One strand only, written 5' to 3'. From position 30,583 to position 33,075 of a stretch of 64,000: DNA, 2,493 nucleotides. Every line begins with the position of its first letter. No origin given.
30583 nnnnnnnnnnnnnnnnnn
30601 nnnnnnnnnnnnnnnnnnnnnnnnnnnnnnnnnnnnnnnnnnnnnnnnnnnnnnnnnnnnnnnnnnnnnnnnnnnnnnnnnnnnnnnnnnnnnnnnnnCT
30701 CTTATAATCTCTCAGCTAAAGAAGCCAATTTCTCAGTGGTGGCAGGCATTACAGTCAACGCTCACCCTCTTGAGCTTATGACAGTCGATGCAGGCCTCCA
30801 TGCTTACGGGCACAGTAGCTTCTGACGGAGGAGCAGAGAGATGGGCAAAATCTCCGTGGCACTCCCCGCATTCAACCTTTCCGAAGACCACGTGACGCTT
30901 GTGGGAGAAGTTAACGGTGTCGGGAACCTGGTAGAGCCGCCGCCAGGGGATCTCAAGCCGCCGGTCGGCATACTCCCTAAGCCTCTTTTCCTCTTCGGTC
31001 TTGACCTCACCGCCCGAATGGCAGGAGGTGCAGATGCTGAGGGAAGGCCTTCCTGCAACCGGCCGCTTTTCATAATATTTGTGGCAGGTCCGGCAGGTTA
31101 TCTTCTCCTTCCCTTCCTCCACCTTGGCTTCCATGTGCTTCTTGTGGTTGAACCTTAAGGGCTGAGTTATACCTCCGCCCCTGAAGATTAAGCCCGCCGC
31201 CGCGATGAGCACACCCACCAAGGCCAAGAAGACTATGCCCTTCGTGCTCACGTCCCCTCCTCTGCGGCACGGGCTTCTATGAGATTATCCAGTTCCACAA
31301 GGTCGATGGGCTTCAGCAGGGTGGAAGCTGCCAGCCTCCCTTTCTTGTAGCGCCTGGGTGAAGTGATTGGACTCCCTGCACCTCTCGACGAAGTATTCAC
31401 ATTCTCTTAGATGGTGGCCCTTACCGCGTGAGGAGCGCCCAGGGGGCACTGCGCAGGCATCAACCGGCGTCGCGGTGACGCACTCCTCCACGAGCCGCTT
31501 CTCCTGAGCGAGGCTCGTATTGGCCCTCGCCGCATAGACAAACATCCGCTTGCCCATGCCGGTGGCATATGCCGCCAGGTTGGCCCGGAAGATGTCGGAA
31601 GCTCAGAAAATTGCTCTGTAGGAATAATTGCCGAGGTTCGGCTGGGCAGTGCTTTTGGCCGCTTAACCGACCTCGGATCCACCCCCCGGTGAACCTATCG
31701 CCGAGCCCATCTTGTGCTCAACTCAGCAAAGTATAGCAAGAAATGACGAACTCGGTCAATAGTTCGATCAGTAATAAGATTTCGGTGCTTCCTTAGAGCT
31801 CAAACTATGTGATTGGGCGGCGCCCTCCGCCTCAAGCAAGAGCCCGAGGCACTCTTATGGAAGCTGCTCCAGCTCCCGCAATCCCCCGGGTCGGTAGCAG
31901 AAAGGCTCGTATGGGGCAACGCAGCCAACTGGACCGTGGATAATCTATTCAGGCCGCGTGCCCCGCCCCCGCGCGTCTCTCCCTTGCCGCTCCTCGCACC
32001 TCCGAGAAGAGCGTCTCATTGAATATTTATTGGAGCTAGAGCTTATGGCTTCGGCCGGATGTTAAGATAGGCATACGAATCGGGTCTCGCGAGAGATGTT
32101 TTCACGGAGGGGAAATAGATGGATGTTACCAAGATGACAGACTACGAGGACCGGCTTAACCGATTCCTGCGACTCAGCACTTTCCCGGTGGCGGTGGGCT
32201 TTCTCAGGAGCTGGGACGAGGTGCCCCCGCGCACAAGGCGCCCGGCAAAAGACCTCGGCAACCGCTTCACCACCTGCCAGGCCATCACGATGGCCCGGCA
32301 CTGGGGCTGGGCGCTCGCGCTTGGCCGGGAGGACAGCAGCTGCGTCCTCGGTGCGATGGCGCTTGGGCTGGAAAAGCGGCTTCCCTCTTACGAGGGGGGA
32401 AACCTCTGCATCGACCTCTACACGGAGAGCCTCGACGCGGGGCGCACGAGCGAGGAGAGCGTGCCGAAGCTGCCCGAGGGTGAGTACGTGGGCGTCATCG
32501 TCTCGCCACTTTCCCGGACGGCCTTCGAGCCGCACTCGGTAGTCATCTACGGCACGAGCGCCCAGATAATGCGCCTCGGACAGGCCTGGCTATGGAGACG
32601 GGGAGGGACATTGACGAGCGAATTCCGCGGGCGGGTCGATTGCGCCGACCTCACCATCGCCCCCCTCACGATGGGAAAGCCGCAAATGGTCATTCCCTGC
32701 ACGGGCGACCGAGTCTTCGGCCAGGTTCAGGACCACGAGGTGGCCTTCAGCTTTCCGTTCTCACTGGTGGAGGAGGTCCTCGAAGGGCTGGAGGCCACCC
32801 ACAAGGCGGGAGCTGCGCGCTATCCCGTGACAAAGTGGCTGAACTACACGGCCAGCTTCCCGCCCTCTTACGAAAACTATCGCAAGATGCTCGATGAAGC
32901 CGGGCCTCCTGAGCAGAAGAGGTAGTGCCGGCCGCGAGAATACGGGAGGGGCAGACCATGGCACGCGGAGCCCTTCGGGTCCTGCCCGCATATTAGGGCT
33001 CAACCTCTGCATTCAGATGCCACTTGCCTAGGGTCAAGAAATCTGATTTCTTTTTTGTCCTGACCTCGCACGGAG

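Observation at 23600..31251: Seven-gene respiratory operon combining a Psr-like catalytic molybdoenzyme with ACIII/Qrc-type cytochromes and an EB_dh haem subunit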

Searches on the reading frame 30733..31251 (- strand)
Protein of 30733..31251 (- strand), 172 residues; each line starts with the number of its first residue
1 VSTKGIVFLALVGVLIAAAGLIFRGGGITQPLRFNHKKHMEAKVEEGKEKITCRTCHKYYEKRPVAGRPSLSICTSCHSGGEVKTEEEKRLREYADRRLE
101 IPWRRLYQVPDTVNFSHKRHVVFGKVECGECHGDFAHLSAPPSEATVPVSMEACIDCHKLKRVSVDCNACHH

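Call 4: search_protein_families(library=pfam, proteins=[window:30733-31251:-], max_evalue=0.01)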
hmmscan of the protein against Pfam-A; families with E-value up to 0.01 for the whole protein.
window:30733-31251:- (172 aa): 4 families
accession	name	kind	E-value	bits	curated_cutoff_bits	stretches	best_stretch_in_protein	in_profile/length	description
PF14522.11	Cytochrome_C7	-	9.6e-10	38.6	24.8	2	113-172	1-67/67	Cytochrome c7 and related cytochrome c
PF02085.21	Cytochrom_CIII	-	1.5e-06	28.9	22.9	1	29-90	18-64/101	Class III cytochrome C family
PF14537.11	Cytochrom_c3_2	-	0.00055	20.8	25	0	42-79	49-79/79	Cytochrome c3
PF15446.12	zf-PHD-like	-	0.0032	17.5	27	1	36-146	35-143/170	PHD/FYVE-zinc-finger like domain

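Call 5: search_protein_families(library=ncbifam, proteins=[window:30733-31251:-], max_evalue=0.01)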
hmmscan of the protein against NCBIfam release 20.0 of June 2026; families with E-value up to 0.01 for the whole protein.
window:30733-31251:- (172 aa): 3 families
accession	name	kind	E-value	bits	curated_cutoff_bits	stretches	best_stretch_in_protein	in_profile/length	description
NF041781.1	mnquin_red_QrcA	equivalog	1.6e-23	83.2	180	1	7-171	9-173/174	menaquinone reductase multiheme cytochrome c subunit QrcA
TIGR04257.1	nanowire_3heme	domain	7.9e-06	25.9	40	1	111-172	11-75/75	c(7)-type cytochrome triheme domain-containing protein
NF038038.1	cytoc_DsrJ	equivalog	0.0024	18.2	100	0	124-171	89-121/121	sulfate reduction electron transfer complex DsrMKJOP subunit DsrJ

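Call 19: search_solved_structures(query=window:30733-31251:-, max_evalue=1)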
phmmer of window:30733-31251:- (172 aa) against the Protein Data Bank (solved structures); distinct sequences matched with E-value up to 1: 8.
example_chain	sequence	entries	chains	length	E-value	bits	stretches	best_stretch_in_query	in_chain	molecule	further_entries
6btm_A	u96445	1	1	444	1.2e-16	64.4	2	89-170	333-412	Alternative Complex III subunit A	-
8k9e_A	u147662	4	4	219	1.3e-13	54.6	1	6-160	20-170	Cytochrome c7-like domain-containing protein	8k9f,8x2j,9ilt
6f0k_A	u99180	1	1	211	1.3e-13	54.5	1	43-160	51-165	Cytochrome c family protein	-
6lod_A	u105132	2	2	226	2.8e-11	47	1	34-159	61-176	MULTIHEME_CYTC domain-containing protein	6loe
28jc_L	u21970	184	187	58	0.16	15.2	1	63-97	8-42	DNA-directed RNA polymerases I, II, and III subunit RPABC4 | RNA polymerase II subunit K | DNA-directed RNA polymerase II subunit RPB12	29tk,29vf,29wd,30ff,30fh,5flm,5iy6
1kwj_A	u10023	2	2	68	0.58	13.3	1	111-171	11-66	cytochrome c7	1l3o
9eh1_L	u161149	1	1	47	0.64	13.2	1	68-97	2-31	RNA polymerase II subunit K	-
1ehj_A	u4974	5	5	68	0.66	13.2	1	112-171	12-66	CYTOCHROME C7 | CYTOCHROME C551.5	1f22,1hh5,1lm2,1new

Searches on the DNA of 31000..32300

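Call 79: search_rna_families(source=window, start=31000, end=32300, threshold=evalue, max_evalue=1)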
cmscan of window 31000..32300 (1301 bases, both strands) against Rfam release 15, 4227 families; matches with E-value up to 1: 1.
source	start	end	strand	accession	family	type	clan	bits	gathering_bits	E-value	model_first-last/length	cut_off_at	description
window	31952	32048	+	RF02126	GHRLOS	Gene; lncRNA;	-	16.3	48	0.31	1-70/70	no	Ghrelin opposite strand RNA conserved region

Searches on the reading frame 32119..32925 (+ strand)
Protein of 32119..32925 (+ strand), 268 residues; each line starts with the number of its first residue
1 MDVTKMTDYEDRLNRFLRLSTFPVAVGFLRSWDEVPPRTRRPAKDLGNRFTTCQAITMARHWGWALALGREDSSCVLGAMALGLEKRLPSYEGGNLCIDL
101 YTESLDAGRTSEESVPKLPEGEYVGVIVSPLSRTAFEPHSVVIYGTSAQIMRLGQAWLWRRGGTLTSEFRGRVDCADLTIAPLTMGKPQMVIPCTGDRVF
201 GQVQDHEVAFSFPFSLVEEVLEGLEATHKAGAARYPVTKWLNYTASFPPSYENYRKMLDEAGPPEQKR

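Call 9: search_protein_families(library=pfam, proteins=[window:32119-32925:+], max_evalue=0.001)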
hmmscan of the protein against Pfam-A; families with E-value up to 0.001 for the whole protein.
window:32119-32925:+ (268 aa): 1 family
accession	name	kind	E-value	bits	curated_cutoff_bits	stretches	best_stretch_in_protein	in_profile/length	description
PF02596.20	DUF169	-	1.2e-55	189.1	27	1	13-223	2-209/209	Uncharacterised ArCR, COG2043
